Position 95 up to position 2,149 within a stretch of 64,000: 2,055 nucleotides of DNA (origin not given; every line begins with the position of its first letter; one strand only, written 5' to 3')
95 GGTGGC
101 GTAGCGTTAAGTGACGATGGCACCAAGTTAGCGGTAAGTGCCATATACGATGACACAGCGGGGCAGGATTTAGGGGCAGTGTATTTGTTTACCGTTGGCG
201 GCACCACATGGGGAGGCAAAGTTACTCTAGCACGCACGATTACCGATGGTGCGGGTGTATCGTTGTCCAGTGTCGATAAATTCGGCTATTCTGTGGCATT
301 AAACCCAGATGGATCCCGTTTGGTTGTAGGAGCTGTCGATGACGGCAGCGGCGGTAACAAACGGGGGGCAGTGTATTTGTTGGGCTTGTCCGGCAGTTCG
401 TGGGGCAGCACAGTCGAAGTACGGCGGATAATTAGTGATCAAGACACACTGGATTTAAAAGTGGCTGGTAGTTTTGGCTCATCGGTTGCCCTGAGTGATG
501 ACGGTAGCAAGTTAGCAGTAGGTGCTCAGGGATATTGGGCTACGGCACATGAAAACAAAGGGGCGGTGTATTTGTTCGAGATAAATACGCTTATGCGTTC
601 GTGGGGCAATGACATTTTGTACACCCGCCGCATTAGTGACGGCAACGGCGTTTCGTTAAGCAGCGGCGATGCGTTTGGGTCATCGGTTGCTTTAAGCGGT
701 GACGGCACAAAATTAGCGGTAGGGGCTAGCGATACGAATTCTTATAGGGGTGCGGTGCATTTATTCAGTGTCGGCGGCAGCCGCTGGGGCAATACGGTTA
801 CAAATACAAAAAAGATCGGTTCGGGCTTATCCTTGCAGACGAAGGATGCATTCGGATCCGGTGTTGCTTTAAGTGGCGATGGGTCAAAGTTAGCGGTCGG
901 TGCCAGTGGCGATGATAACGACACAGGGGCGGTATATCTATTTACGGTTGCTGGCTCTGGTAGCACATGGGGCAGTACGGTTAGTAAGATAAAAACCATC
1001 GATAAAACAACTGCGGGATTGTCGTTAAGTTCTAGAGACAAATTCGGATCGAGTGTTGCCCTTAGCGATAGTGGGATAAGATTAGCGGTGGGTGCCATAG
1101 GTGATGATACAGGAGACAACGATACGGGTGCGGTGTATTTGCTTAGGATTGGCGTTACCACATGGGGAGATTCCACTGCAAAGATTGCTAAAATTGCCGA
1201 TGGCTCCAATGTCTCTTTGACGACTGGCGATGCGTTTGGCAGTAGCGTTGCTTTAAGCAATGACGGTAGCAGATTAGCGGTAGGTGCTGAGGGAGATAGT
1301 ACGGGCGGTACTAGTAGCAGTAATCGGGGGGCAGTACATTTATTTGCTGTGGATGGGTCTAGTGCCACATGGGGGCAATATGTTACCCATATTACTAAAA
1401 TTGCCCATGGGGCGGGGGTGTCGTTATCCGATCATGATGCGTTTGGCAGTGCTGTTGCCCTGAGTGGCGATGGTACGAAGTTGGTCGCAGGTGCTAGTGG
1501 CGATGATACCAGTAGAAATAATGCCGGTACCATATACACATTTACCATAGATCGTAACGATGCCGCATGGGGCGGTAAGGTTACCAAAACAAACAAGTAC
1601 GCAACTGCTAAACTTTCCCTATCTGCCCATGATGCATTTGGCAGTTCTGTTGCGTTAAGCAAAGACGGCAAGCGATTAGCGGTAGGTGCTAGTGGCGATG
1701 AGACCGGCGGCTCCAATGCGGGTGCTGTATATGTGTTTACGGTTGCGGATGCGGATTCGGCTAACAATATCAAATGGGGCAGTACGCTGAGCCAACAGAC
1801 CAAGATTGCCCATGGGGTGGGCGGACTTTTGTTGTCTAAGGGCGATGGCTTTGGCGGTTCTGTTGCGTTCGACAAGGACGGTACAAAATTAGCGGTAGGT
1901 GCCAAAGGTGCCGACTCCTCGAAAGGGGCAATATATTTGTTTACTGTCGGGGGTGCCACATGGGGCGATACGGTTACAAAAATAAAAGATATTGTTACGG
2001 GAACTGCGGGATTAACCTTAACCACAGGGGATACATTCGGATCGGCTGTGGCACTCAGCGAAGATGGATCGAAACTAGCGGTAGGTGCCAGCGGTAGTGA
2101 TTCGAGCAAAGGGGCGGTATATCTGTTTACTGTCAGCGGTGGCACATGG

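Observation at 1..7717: Second, larger paralog of the giant FG-GAP protein continues upstream of the window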

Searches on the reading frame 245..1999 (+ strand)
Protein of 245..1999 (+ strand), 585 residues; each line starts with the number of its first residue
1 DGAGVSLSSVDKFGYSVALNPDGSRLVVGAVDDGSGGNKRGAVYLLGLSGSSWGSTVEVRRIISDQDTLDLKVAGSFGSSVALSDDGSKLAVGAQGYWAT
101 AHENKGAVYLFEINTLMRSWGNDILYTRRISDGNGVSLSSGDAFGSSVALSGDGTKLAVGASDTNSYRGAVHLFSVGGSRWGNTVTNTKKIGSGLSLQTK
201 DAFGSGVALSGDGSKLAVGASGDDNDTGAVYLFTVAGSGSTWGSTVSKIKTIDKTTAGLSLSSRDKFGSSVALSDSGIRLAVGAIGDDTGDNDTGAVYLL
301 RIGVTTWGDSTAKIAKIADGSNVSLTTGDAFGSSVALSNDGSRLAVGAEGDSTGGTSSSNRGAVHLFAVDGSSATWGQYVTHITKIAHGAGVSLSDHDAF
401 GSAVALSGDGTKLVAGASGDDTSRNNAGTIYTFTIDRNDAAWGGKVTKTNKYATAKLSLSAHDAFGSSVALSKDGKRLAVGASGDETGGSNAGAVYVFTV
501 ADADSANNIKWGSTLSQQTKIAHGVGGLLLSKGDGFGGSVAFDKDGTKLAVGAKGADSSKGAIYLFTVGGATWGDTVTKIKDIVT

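Call 65: predict_structure(alignment_id=A4)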
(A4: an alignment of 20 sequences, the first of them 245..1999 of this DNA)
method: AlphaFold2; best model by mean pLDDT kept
length: 585 residues; sequences in the alignment: 20
mean_pLDDT: 87.9   pTM: 0.90
mean pLDDT of the five models: 87.9, 86.4, 86.3, 84.0, 82.3
residues with pLDDT >= 90: 337; 70-90: 206; 50-70: 34; < 50: 8
segments of 3 or more residues with pLDDT < 50: 439-443
pLDDT, mean of each block of 10 residues (from residue 1): 71 95 95 75 91 86 80 87 96 88 87 74 85 90 94 97 78 92 91 85 95 97 91 93 92 88 92 95 87 89 83 89 89 96 95 90 93 76 90 91 95 94 88 75 56 67 94 95 93 94 77 86 88 95 96 92 91 81 68
secondary structure, 60 per line:
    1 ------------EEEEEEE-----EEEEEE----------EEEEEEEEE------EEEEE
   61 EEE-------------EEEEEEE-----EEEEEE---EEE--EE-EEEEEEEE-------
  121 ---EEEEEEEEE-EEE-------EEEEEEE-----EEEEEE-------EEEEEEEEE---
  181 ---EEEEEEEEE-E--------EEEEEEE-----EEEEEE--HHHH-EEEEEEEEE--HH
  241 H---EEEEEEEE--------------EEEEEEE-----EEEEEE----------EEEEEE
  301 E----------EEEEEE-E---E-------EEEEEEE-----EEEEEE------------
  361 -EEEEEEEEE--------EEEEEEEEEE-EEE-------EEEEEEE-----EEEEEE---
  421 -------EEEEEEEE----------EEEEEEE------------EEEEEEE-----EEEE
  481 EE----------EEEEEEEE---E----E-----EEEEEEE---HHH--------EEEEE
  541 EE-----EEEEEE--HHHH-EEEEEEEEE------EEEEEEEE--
elements in order: E13-19 E25-30 E41-49 E56-63 E77-83 E89-94 E98-100 E106-113 E124-132 E134-136 E144-150 E156-161 E169-177 E184-192 E203-209 E215-220 H223-226 E228-236 E245-252 E267-273 E279-284 E295-301 E312-317 E331-337 E343-348 E362-370 E379-388 E390-392 E400-406 E412-417 E428-435 E446-452 E465-471 E477-482 E493-500 E515-521 E536-542 E548-553 H556-559 E561-569 E576-583

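Call 70: fold_search(model_id=the predicted structure, library=pdb)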
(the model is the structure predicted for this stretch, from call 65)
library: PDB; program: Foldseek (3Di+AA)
matches with E <= 10: 697; with E <= 0.001: 409
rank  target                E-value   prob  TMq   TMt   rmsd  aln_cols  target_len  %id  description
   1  8xez_A                7.3e-14  1.00  0.45  0.30   7.8       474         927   19  Cryo-EM structure of integrin ITGAV/ITGB3 complex, conformation 5 (released 2024-12-18)
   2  8xek_A                9.0e-14  1.00  0.44  0.44   7.9       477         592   18  Cryo-EM structure of integrin ITGAV/ITGB3 complex, conformation 2 (released 2024-12-18)
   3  8xen_A                1.0e-13  1.00  0.45  0.30   7.3       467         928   18  Cryo-EM structure of integrin ITGAV/ITGB3 complex, conformation 4 (released 2024-12-18)
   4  6om1_A                1.2e-13  1.00  0.45  0.44   6.9       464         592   17  Crystal structure of an atypical integrin (released 2019-12-11)
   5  9cz7_A                1.5e-13  1.00  0.43  0.42   8.2       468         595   18  Crystal structure of integrin avb6 headpiece in complex with compound 12 (released 2024-11-13)
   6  9t5z_A                1.5e-13  1.00  0.44  0.45  19.3       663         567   14  Cryo-EM structure of alphaM/beta2:MEM148-Fab headpiece complex (without alphaM I-domain) (released 2026-03-25)
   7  6om1_G                1.6e-13  1.00  0.43  0.43  19.2       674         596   15  Crystal structure of an atypical integrin (released 2019-12-11)
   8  4wjk_A                1.9e-13  1.00  0.43  0.53   7.6       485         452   18  Metal Ion and Ligand Binding of Integrin (released 2014-12-03)
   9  4wk4_A                2.0e-13  1.00  0.42  0.53   7.1       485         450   19  Metal Ion and Ligand Binding of Integrin (released 2014-12-03)
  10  8ij5_E                2.4e-13  1.00  0.43  0.47   7.6       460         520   18  Cryo-EM structure of Integrin AVB3 (released 2024-02-28)
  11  6om1_C                2.5e-13  1.00  0.43  0.42  19.4       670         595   14  Crystal structure of an atypical integrin (released 2019-12-11)
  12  8xfo_A                2.6e-13  1.00  0.44  0.36   7.0       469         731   18  Cryo-EM structure of integrin ITGAV, ITGB3 and CYCLO (RGDFK) complex, conformation 2 (released 2024-12-18)
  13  8xei_A                2.8e-13  1.00  0.42  0.29   8.5       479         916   18  Cryo-EM structure of integrin ITGAV/ITGB3 complex, conformation 1 (released 2024-12-18)
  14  4um9_A                3.1e-13  1.00  0.44  0.44   7.2       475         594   18  Crystal structure of alpha V beta 6 with peptide (released 2014-11-12)
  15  2vc2_A                3.1e-13  1.00  0.42  0.52   9.8       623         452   16  Re-refinement of Integrin AlphaIIbBeta3 Headpiece Bound to Antagonist L-739758 (released 2008-09-02)
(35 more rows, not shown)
